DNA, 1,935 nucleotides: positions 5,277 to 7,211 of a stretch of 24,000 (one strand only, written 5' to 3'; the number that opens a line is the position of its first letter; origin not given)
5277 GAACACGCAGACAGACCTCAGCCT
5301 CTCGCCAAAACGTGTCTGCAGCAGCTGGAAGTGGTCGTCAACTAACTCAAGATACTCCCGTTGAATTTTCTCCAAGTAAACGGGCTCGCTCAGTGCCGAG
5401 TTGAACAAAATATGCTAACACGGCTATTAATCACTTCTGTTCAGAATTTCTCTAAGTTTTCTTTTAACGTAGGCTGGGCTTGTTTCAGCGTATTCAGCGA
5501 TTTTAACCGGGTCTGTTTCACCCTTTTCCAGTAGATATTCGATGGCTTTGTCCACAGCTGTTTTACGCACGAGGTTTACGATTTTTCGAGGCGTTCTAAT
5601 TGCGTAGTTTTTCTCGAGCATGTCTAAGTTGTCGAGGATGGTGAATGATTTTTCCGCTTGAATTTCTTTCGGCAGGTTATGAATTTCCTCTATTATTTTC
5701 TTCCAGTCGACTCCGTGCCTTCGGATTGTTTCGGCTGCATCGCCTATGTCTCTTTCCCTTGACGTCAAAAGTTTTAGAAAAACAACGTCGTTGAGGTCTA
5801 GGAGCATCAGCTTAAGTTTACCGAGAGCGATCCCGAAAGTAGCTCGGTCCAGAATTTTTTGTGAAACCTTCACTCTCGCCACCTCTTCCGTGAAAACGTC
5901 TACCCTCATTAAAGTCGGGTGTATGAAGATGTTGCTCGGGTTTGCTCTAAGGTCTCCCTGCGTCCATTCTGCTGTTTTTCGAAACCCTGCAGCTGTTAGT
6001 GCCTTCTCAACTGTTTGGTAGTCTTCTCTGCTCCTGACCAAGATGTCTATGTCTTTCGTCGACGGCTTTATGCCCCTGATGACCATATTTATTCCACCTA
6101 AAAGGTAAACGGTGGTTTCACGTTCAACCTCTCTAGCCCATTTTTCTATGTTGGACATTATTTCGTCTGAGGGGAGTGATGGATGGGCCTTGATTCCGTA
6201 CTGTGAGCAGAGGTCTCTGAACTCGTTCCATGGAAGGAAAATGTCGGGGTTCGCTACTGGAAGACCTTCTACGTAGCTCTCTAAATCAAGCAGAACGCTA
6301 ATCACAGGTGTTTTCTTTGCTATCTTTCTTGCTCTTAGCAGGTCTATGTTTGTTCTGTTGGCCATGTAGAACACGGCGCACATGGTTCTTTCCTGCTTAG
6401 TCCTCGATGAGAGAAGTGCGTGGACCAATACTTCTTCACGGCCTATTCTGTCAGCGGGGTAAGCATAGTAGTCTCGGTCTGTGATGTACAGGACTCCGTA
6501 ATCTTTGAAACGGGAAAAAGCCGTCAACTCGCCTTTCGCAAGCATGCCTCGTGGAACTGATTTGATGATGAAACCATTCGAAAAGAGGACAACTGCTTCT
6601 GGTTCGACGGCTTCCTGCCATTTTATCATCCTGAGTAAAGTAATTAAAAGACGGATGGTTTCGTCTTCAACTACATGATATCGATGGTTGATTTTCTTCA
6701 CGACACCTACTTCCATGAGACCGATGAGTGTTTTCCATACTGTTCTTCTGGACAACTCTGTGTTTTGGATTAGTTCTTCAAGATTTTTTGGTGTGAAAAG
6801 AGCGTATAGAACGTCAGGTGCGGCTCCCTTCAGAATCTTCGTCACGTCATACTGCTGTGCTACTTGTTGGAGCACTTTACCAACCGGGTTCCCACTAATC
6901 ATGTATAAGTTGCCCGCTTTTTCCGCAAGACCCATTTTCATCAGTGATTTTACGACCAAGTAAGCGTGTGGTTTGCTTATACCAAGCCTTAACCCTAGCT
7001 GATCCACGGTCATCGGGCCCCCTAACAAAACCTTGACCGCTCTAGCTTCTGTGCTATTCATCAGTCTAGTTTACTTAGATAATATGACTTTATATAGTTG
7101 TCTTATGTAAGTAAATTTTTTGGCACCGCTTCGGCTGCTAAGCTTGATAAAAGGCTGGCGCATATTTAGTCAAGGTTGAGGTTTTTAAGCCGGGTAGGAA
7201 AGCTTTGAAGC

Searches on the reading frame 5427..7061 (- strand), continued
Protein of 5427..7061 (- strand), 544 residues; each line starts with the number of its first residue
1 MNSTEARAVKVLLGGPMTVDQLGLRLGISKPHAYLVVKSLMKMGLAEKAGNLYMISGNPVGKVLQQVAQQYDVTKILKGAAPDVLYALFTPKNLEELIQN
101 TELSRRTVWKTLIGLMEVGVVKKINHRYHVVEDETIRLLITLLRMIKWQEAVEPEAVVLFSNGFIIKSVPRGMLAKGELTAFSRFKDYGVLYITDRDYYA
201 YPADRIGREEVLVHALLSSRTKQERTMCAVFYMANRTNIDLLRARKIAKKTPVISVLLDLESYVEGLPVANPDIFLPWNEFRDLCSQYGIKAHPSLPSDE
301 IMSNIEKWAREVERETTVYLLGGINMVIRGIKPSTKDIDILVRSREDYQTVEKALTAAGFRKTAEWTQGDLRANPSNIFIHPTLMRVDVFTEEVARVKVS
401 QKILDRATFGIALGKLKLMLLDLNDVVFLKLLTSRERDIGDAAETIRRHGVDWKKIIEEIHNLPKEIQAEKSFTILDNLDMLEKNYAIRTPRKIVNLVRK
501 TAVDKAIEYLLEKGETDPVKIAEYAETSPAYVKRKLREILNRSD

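Call 86: get_annotated_region(hit=H22, flank=4000)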
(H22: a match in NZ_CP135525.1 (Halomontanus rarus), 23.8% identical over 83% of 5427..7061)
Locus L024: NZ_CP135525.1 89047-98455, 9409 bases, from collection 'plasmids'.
description: Halomontanus rarus strain KZCA124 plasmid unnamed3, complete sequence
organism: Halomontanus rarus (NCBI taxid 3034020)
taxonomy: Archaea; Euryarchaeota; Halobacteria; Halobacteriales; Natrialbaceae; Halomontanus; Halomontanus rarus
host: -; source: Salt lake,Salt lake; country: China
typing (MOB-suite, as given by PLSDB): non-mobilizable; mating-pair formation MPF_T
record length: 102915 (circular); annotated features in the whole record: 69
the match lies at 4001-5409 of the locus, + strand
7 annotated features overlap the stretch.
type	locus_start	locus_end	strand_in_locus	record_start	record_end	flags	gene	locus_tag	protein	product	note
CDS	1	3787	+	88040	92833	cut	-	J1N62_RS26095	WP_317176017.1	DEAD/DEAH box helicase family protein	-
CDS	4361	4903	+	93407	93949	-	-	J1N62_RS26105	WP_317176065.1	hypothetical protein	-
CDS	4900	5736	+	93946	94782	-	-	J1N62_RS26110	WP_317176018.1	nucleotidyltransferase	-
CDS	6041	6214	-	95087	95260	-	-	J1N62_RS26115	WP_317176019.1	hypothetical protein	-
CDS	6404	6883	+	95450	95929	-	-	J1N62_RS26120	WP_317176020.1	hypothetical protein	-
CDS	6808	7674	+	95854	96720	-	-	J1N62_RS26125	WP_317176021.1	hypothetical protein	-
CDS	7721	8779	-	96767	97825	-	-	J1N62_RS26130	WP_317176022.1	hypothetical protein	-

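Call 87: search_protein_families(library=pfam, proteins=[L020:4950-5876:+, L020:5873-6676:+, L014:678-1289:-, L014:77-763:-, L013:7894-9420:-], max_evalue=0.001)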
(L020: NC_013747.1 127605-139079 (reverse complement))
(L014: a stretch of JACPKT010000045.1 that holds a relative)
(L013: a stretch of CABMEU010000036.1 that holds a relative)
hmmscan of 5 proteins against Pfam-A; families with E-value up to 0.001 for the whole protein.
L020:4950-5876:+ (308 aa): 15 families
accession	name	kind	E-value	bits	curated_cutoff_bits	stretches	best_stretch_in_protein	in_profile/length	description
PF24271.1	HVO_2833_C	-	3.2e-46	157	34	1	187-304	1-120/120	HVO_2833, C-terminal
PF12802.13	MarR_2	-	4.1e-10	40.1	27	1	7-54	8-58/61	MarR family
PF25213.1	HVO_A0261_N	-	1.8e-08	34.6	35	1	96-136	22-62/86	HVO_A0261 N-terminal domain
PF01978.25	TrmB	-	3.1e-08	33.8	25.6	1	98-135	22-59/68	Sugar-specific transcriptional regulator TrmB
PF13463.12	HTH_27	-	6.3e-08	33.2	22.2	1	4-61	3-66/68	Winged helix DNA-binding domain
PF09339.16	HTH_IclR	-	6.6e-08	32.7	22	0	97-131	17-51/52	IclR helix-turn-helix domain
PF13545.12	HTH_Crp_2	-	1.8e-07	31.5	27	0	95-131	19-55/70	Crp-like helix-turn-helix domain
PF02082.26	Rrf2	-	1.2e-06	29.1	30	0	96-136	21-61/132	Iron-dependent Transcriptional regulator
PF24033.1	DUF7342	-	9.8e-06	26.1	31.6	0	94-133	13-52/150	Family of unknown function (DUF7342)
PF24270.1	HTH_Cmi2_C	-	1.7e-05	25.5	27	0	96-135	86-125/125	Cmi2, C-terminal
PF24034.1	DUF7343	-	7.4e-05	23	27.6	0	20-54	22-56/62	Domain of unknown function (DUF7343)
PF01047.28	MarR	-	9.7e-05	22.6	24.6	0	6-48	5-49/59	MarR family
PF25212.1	HVO_A0114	-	0.00014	22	27.6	0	2-57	20-77/84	HVO_A0114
PF13412.12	HTH_24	-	0.00017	21.5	21.9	0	100-128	19-47/48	Winged helix-turn-helix DNA-binding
PF13551.12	HTH_29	-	0.00029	21.3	28.1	0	8-58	3-59/64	Winged helix-turn helix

L020:5873-6676:+ (267 aa): 1 family
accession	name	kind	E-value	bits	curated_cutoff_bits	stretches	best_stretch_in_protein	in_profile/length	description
PF19502.5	DUF6036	-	6.1e-08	33.1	23.6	1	22-166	17-130/164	Nucleotidyltransferase of unknown function (DUF6036)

L014:678-1289:- (203 aa): 0 families

L014:77-763:- (228 aa): 0 families

L013:7894-9420:- (508 aa): 1 family
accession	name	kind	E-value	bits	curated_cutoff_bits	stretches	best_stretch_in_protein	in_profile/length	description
PF00589.27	Phage_integrase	-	7.3e-19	68.6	27.1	1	229-397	3-170/172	Phage integrase family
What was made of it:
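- The haloarchaeal regulator hits HVO_2833_C at E 3e-46 (call 87).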

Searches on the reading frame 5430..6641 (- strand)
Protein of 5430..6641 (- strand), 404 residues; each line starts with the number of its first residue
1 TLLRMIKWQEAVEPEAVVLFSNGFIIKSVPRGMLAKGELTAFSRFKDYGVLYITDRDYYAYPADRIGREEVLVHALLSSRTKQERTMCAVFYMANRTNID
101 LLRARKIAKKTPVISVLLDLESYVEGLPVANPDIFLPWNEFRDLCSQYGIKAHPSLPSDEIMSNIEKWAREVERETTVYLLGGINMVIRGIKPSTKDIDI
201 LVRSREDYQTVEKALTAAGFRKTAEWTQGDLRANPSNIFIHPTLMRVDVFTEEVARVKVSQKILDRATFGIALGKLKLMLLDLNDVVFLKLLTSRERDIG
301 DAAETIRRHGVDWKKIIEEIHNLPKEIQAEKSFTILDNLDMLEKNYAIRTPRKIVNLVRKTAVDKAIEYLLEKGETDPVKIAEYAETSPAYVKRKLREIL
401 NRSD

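Call 17: search_solved_structures(query=A2, max_evalue=10, show_alignments=3)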
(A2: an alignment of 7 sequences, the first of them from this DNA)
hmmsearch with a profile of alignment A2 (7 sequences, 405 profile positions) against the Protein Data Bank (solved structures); distinct sequences matched with E-value up to 10: 7.
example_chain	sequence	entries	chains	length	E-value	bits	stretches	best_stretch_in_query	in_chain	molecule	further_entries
9w4v_A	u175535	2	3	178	0.0083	18.2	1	347-403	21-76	Uncharacterized HTH-type transcriptional regulator PH0140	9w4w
7fby_A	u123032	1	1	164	0.014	17.5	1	348-403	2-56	Transcriptional regulatory protein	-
1i1g_A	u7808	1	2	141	0.33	13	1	364-402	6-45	TRANSCRIPTIONAL REGULATOR LRPA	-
6eh1_C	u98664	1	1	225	0.86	11.6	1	134-195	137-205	structural protein VP3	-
5lsf_C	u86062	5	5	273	1.2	11.1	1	134-195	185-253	VP3 | structural protein VP3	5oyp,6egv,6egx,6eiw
1sfx_A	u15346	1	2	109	1.3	11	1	364-402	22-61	Conserved hypothetical protein AF2008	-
5cy1_A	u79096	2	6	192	2.3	10.2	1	277-398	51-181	Transposon Tn3 resolvase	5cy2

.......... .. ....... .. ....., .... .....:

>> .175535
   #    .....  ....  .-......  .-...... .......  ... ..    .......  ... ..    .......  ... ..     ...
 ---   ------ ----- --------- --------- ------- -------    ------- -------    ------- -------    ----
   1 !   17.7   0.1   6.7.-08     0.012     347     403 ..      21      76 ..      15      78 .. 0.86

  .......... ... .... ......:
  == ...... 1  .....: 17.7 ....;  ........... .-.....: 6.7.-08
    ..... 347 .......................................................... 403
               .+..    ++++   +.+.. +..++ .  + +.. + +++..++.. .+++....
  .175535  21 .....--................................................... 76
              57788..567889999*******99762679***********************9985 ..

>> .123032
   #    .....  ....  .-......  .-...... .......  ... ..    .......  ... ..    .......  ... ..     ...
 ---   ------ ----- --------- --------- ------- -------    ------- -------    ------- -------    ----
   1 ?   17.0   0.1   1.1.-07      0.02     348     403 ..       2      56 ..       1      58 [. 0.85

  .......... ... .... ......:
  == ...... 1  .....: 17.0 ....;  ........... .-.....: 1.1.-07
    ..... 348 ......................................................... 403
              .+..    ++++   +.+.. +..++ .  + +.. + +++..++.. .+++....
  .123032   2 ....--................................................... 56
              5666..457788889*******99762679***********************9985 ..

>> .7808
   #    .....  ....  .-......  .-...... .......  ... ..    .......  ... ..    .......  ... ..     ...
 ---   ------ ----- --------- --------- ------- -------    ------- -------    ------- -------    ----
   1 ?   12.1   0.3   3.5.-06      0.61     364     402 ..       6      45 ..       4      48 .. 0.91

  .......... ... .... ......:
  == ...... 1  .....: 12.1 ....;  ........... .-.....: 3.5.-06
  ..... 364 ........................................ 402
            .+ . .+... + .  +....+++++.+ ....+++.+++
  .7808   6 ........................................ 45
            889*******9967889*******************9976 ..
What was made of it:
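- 5430..5675 (-): C-terminal helical region ending in a third wHTH (aa 463-544). Lrp/AsnC-type HTH match at E 0.008 (call 17).
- Checked: The C-terminal tail resembles Lrp/AsnC-type HTHs (E 0.008, call 17).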

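Call 21: search_protein_representatives(alignment_id=A2)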
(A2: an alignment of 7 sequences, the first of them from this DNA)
Query: 7 sequences, 405 profile positions. Proteins with E-value up to 0.001 (for the whole library): 1145; up to 1e-10: 540; up to 1e-30: 149. The best 150 are listed.
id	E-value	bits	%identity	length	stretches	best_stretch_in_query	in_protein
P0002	6.2e-206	700.4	-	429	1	1-403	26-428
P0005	1.1e-188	643.5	-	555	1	2-403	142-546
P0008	2.4e-151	520.6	-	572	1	2-404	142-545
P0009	1.1e-120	419.6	-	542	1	2-403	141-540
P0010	1.6e-120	419.1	-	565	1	3-403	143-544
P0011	5.4e-119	414.1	-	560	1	3-404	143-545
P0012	1.9e-118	412.3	-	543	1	3-400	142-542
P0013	3.8e-115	401.4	-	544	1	9-401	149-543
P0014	1.1e-111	390.0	-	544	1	7-402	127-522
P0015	2.1e-108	379.2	-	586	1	3-403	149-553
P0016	3.1e-108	378.6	-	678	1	2-403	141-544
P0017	3.8e-108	378.4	-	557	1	2-405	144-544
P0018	2.0e-104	366.1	-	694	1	2-401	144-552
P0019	4.3e-103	361.7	-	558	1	10-403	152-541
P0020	1.5e-102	360.0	-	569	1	15-404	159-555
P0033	4.8e-93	328.6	-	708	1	2-403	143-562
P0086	2.1e-60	221.1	-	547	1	44-309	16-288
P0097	1.1e-54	202.3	-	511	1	18-401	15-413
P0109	1.0e-37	146.4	-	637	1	165-403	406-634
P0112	4.6e-37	144.3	-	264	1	157-404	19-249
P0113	7.0e-37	143.7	-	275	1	160-402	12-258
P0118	1.3e-35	139.5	-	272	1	159-403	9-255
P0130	8.2e-34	133.6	-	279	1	165-402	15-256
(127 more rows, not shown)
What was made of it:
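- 5427..7061 (-): Intact 544-aa gene: a fused regulator-NTase with domain order wHTH, wHTH, HVO_2833_C, DUF6036 NTase, wHTH. 149 representatives at E<1e-30 (call 21).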

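Call 23: search_protein_families(library=pfam, proteins=[P0010, P0016, P0033, P0109, P0112, P0113, P0118, P0130, P0097, P0086], max_evalue=0.01)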
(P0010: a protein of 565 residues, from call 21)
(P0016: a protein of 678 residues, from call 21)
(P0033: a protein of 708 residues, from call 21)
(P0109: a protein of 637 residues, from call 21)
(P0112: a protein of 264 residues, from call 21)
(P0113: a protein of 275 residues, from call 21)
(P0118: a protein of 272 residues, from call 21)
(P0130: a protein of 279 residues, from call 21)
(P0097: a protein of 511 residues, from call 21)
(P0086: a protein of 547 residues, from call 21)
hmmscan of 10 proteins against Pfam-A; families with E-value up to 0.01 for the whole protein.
P0010 (565 aa): 12 families
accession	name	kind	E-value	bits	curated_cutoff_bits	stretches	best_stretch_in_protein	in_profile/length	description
PF01978.25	TrmB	-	1.1e-08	35.3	25.6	1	10-50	16-56/68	Sugar-specific transcriptional regulator TrmB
PF12802.13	MarR_2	-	3.5e-06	27.5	27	1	3-49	5-53/61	MarR family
PF19502.5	DUF6036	-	8e-06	26.2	23.6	1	306-465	11-135/164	Nucleotidyltransferase of unknown function (DUF6036)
PF13412.12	HTH_24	-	3.8e-05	23.6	21.9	1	16-47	17-48/48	Winged helix-turn-helix DNA-binding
PF01047.28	MarR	-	5.3e-05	23.5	24.6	1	13-49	14-50/59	MarR family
PF24271.1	HVO_2833_C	-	0.00015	22.5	34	1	180-290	6-119/120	HVO_2833, C-terminal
PF13545.12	HTH_Crp_2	-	0.00019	21.8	27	0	100-137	31-68/70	Crp-like helix-turn-helix domain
PF13463.12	HTH_27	-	0.00051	20.7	22.2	0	3-50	3-52/68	Winged helix DNA-binding domain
PF14947.12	HTH_45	-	0.00077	19.9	25.5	0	99-131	27-59/77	Winged helix-turn-helix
PF25213.1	HVO_A0261_N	-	0.00088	19.5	35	0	86-130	17-63/86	HVO_A0261 N-terminal domain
PF09339.16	HTH_IclR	-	0.0013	18.9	22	0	15-48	17-50/52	IclR helix-turn-helix domain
PF06969.22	HemN_C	-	0.0022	18.4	24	0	4-55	8-60/67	HemN C-terminal domain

P0016 (678 aa): 15 families
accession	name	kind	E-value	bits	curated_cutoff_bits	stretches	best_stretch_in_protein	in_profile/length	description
PF01978.25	TrmB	-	3.1e-10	40.2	25.6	1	88-126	20-58/68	Sugar-specific transcriptional regulator TrmB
PF25213.1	HVO_A0261_N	-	2.7e-07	30.8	35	0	90-129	24-63/86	HVO_A0261 N-terminal domain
PF12802.13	MarR_2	-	3.7e-06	27.5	27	1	2-47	4-51/61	MarR family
PF13545.12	HTH_Crp_2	-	7.1e-06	26.3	27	0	21-53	27-60/70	Crp-like helix-turn-helix domain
PF24409.1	wHTH-PRTase_assc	-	3.6e-05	24.2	27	1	7-59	2-54/83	wHTH-PRTase associated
PF02082.26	Rrf2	-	4.2e-05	24.1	30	0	13-48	20-55/132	Iron-dependent Transcriptional regulator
PF19502.5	DUF6036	-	6.6e-05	23.2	23.6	1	315-469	18-138/164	Nucleotidyltransferase of unknown function (DUF6036)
PF13518.12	HTH_28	-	0.00017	22.1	25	0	21-39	17-35/52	Helix-turn-helix domain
PF13384.12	HTH_23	-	0.00026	21.2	24.6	0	21-39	22-40/50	Homeodomain-like domain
PF13730.12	HTH_36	-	0.00067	19.9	25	0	22-46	31-55/55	Helix-turn-helix domain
PF02796.21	HTH_7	-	0.0015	19.1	23.8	0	93-113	24-44/45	Helix-turn-helix domain of resolvase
PF08279.18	HTH_11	-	0.0045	17.3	25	0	6-43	5-42/55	HTH domain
PF11184.13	DUF2969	-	0.0062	17.4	25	0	98-140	13-55/71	Protein of unknown function (DUF2969)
PF09970.15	DUF2204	-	0.0066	16.5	20.3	0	400-450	96-146/181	Nucleotidyl transferase of unknown function (DUF2204)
PF01325.25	Fe_dep_repress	-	0.0082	16.8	26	0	640-662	20-42/60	Iron dependent repressor, N-terminal DNA binding domain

P0033 (708 aa): 3 families
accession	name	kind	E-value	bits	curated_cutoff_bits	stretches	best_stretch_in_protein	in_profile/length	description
PF13412.12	HTH_24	-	0.0005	20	21.9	0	91-119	17-45/48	Winged helix-turn-helix DNA-binding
PF14907.12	NTP_transf_5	-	0.0008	19.5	31.2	0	341-435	95-185/249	Uncharacterised nucleotidyltransferase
PF01978.25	TrmB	-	0.0039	17.5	25.6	0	92-124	23-55/68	Sugar-specific transcriptional regulator TrmB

P0109 (637 aa): 3 families
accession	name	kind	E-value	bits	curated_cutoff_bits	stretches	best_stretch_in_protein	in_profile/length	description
PF00999.27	Na_H_Exchanger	-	1.5e-61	208.8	26.2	1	14-373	5-373/375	Sodium/hydrogen exchanger, transmembrane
PF19502.5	DUF6036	-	6.4e-06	26.5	23.6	1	417-556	20-136/164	Nucleotidyltransferase of unknown function (DUF6036)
PF09970.15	DUF2204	-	0.001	19.2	20.3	1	408-541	8-148/181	Nucleotidyl transferase of unknown function (DUF2204)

P0112 (264 aa): 6 families
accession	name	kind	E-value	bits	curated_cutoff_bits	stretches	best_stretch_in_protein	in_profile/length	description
PF19502.5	DUF6036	-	4.3e-08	33.6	23.6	1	29-152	9-116/164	Nucleotidyltransferase of unknown function (DUF6036)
PF01022.26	HTH_5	-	1.9e-06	28.1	22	1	213-248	7-43/47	Bacterial regulatory protein, arsR family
PF08220.18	HTH_DeoR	-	0.0003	20.9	21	1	221-256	15-50/57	DeoR-like helix-turn-helix domain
PF14907.12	NTP_transf_5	-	0.00034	20.7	31.2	1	58-138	95-186/249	Uncharacterised nucleotidyltransferase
PF03965.22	Penicillinase_R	-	0.0015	19.3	22.6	1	214-261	12-62/115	Penicillinase repressor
PF01978.25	TrmB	-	0.0079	16.5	25.6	0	218-261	20-62/68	Sugar-specific transcriptional regulator TrmB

P0113 (275 aa): 2 families
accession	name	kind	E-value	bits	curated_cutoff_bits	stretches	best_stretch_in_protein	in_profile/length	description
PF19502.5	DUF6036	-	2.2e-06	28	23.6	1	29-175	21-136/164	Nucleotidyltransferase of unknown function (DUF6036)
PF03965.22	Penicillinase_R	-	0.0084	16.9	22.6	0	224-272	14-62/115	Penicillinase repressor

P0118 (272 aa): 2 families
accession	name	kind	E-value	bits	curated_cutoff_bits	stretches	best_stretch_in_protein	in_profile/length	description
PF19502.5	DUF6036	-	9e-06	26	23.6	1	26-158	20-121/164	Nucleotidyltransferase of unknown function (DUF6036)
PF01978.25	TrmB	-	0.0016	18.7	25.6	1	224-270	19-64/68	Sugar-specific transcriptional regulator TrmB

P0130 (279 aa): 3 families
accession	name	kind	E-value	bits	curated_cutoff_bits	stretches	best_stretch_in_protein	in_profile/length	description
PF19502.5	DUF6036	-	3.9e-08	33.7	23.6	1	15-190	10-151/164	Nucleotidyltransferase of unknown function (DUF6036)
PF01978.25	TrmB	-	0.0017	18.6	25.6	1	226-275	19-67/68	Sugar-specific transcriptional regulator TrmB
PF24270.1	HTH_Cmi2_C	-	0.0055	17.4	27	0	205-262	65-121/125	Cmi2, C-terminal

P0097 (511 aa): 0 families

P0086 (547 aa): 0 families
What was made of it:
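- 5430..5675 (-): HTH_5 and TrmB hits at the same position in standalone homologues (call 23).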

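Call 52: search_protein_families(library=padloc, proteins=[P0112, P0130], max_evalue=1)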
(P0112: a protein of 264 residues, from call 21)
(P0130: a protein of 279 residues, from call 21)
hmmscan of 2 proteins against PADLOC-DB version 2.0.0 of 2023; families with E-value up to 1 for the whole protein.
P0112 (264 aa): 13 families
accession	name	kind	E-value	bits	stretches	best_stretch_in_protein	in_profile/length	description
PDLC01879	CARF3--CARF_TM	-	2e-06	25.6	1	177-259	141-207/222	-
PDLC01044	Csa3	-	7.8e-05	20.6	1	213-259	141-184/194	Type I-A associated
PDLC01434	CasR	-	0.00011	20.1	1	194-259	115-180/191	"CAS-I,CAS-II,CAS-III,CAS-IV,CAS-V,CAS-VI; associated_signaling"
PDLC01854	CARF3--CARF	-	0.00024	18.8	1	190-248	129-185/208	-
PDLC01438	Csa3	-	0.00034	18.7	1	211-261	151-199/305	"CAS-I,CAS-II,CAS-III,CAS-IV,CAS-V,CAS-VI; associated_signaling"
PDLC01720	Csa3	-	0.0004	18.9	1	182-258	26-83/118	Csa3_1_CAS-I-II-III-IV-V-VI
PDLC01268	CasR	-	0.0006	17.8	1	194-259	111-174/179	"CAS-I,CAS-II,CAS-III,CAS-IV,CAS-V,CAS-VI; associated_signaling"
PDLC04368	PDC-M05A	-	0.0022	15.9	1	211-261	20-70/201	-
PDLC01858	CARF3--CARF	-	0.0026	15.7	1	209-257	150-194/204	-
PDLC01848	CARF3--CARF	-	0.003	15.2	1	212-254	141-183/197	-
PDLC02236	AbiEi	-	0.0064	14.2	1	224-260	19-54/207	AbiEi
PDLC02258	AbiEi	-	0.017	13.2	1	209-257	4-52/196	AbiEi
PDLC03927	PsyrA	-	0.023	11.8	1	176-260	335-395/398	-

P0130 (279 aa): 4 families
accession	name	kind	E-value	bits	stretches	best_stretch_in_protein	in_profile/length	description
PDLC01848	CARF3--CARF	-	0.00056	17.6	1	215-263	136-183/197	-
PDLC01268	CasR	-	0.00069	17.6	1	198-268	111-174/179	"CAS-I,CAS-II,CAS-III,CAS-IV,CAS-V,CAS-VI; associated_signaling"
PDLC03922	MkoB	-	0.0033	14.7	1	216-274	29-85/610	-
PDLC01044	Csa3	-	0.032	12.1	1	218-264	138-183/194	Type I-A associated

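Call 53: search_protein_families(library=phrogs, proteins=[P0112], max_evalue=0.1)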
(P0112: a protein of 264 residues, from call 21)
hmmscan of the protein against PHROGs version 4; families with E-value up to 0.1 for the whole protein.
P0112 (264 aa): 6 families
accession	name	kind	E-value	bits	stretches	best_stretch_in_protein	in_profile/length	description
phrog_29395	-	unknown function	0.0086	16.1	1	218-262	20-64/531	-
phrog_1123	-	unknown function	0.028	15.2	1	215-258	41-84/112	-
phrog_36245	-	unknown function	0.036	14.8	1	199-258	61-123/136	-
phrog_1687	-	transcription regulation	0.043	14.8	1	220-263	80-123/162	MarR family transcrition regulator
phrog_14147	-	transcription regulation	0.046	14.2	1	219-258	18-59/256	transcriptional regulator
phrog_186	-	DNA, RNA and nucleotide metabolism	0.068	13.8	0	207-258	45-100/308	DnaD-like helicase loader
